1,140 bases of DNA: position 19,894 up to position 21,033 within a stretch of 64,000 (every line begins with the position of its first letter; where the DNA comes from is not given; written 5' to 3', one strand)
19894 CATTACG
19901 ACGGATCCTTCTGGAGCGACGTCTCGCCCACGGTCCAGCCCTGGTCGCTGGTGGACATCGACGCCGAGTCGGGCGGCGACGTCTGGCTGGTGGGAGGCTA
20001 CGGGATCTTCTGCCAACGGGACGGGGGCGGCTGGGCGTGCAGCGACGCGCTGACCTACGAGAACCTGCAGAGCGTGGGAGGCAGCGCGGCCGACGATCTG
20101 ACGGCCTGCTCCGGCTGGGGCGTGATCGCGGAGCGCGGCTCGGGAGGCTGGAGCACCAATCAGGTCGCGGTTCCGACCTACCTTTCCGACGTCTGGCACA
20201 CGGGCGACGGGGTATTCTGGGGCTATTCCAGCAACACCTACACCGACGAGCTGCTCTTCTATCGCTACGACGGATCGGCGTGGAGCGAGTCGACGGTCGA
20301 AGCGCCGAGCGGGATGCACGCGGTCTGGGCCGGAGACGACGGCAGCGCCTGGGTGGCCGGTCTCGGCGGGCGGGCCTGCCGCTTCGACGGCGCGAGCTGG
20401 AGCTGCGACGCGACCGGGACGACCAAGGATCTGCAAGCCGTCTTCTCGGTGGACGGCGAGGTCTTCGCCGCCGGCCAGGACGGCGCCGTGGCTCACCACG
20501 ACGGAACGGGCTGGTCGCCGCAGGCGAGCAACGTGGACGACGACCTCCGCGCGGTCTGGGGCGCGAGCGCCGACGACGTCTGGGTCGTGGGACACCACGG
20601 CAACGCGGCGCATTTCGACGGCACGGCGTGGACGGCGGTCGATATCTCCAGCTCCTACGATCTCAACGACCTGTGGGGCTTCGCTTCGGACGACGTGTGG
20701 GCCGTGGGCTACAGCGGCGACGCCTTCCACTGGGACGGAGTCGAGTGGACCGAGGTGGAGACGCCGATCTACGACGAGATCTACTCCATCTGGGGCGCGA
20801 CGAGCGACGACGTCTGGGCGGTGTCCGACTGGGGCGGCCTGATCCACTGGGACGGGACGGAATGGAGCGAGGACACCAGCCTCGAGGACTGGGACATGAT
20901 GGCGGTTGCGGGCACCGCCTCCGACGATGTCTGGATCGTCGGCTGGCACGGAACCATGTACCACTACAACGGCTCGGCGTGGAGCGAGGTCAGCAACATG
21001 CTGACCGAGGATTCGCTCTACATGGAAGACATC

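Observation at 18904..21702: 932-aa lipoprotein: acidic (D-S/A/T)n tether followed by ~18 tandem 45-aa Trp-rich blades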

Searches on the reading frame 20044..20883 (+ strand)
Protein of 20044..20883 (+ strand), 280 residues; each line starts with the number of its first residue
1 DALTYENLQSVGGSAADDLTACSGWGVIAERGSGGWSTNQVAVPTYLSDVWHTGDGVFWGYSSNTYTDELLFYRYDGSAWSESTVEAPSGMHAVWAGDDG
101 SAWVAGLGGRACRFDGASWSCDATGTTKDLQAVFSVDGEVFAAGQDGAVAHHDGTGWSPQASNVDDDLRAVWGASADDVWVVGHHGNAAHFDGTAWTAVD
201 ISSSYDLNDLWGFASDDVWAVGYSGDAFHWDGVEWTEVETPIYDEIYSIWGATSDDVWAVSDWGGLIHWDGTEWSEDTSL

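Call 44: predict_structure(alignment_id=A3)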
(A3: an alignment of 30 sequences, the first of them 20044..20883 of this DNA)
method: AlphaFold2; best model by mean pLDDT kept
length: 280 residues; sequences in the alignment: 30
mean_pLDDT: 91.8   pTM: 0.90
mean pLDDT of the five models: 91.8, 91.8, 91.7, 91.5, 90.6
residues with pLDDT >= 90: 196; 70-90: 77; 50-70: 5; < 50: 2
segments of 3 or more residues with pLDDT < 50: none
pLDDT, mean of each block of 10 residues (from residue 1): 69 88 90 86 84 82 79 88 81 88 95 93 97 97 98 98 98 98 97 97 95 97 98 97 96 96 94 93
secondary structure, 60 per line:
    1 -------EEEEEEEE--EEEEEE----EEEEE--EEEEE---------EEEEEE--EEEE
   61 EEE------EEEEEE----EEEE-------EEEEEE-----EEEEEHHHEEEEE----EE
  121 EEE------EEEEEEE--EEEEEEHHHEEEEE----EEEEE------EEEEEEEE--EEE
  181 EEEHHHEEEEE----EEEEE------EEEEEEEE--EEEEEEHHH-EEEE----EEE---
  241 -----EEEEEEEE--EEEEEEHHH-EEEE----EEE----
elements in order: E8-15 E18-23 E28-32 E35-39 E49-54 E57-63 E70-75 E80-83 E91-96 E102-106 E110-114 E119-123 E130-136 E139-144 E148-152 E157-161 E168-175 E178-183 E187-191 E196-200 E207-214 E217-222 E227-230 E235-237 E246-253 E256-261 E266-269 E274-276

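Call 46: fold_search(model_id=the predicted structure, library=pdb)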
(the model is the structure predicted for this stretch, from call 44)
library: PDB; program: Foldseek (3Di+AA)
matches with E <= 10: 1567; with E <= 0.001: 1080
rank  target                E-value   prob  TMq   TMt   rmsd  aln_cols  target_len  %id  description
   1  5ojp_B                5.0e-11  1.00  0.70  0.66   4.3       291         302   16  YCF48 bound to D1 peptide (released 2018-08-08)
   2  5ojr_C                1.0e-10  1.00  0.68  0.64   4.3       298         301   16  YCF48 bound to D1 peptide (released 2018-08-08)
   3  5ojr_A                2.7e-10  1.00  0.69  0.64   4.1       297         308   17  YCF48 bound to D1 peptide (released 2018-08-08)
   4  2xbg                  3.2e-10  1.00  0.69  0.64   4.3       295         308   15  Crystal Structure of YCF48 from Thermosynechococcus elongatus (released 2011-04-13)
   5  5ojr_D                3.2e-10  1.00  0.68  0.63   4.3       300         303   17  YCF48 bound to D1 peptide (released 2018-08-08)
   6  5ojr_B                4.1e-10  1.00  0.69  0.63   4.3       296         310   16  YCF48 bound to D1 peptide (released 2018-08-08)
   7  5oj5_A                8.0e-10  1.00  0.69  0.63   4.2       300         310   17  YCF48 bound to D1 peptide (released 2018-08-08)
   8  5ojp_C                1.0e-09  1.00  0.69  0.66   4.2       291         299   17  YCF48 bound to D1 peptide (released 2018-08-08)
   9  7fik_c                1.9e-09  1.00  0.69  0.64   4.7       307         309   14  The cryo-EM structure of the CR subunit from X. laevis NPC (released 2022-11-09)
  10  7ay1_E                2.2e-09  1.00  0.74  0.38   4.2       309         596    9  Cryo-EM structure of USP1-UAF1 bound to mono-ubiquitinated FANCD2, and FANCI (released 2021-03-24)
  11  5ojp_A                2.5e-09  1.00  0.69  0.64   4.2       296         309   16  YCF48 bound to D1 peptide (released 2018-08-08)
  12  5oj3_A                2.5e-09  1.00  0.69  0.62   4.3       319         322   16  YCF48 from Cyanidioschyzon merolae (released 2018-08-08)
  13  9ijj_Q                3.9e-09  1.00  0.73  0.48   4.1       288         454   13  In situ structure of the central apparatus in mouse sperm axoneme. (released 2025-06-04)
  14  7big_A                5.8e-09  1.00  0.76  0.74   3.6       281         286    9  Crystal structure of v13WRAP-T, a 7-bladed designer protein (released 2021-09-22)
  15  2ymu_A                5.8e-09  1.00  0.75  0.39   3.9       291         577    9  Structure of a highly repetitive propeller structure (released 2012-10-17)
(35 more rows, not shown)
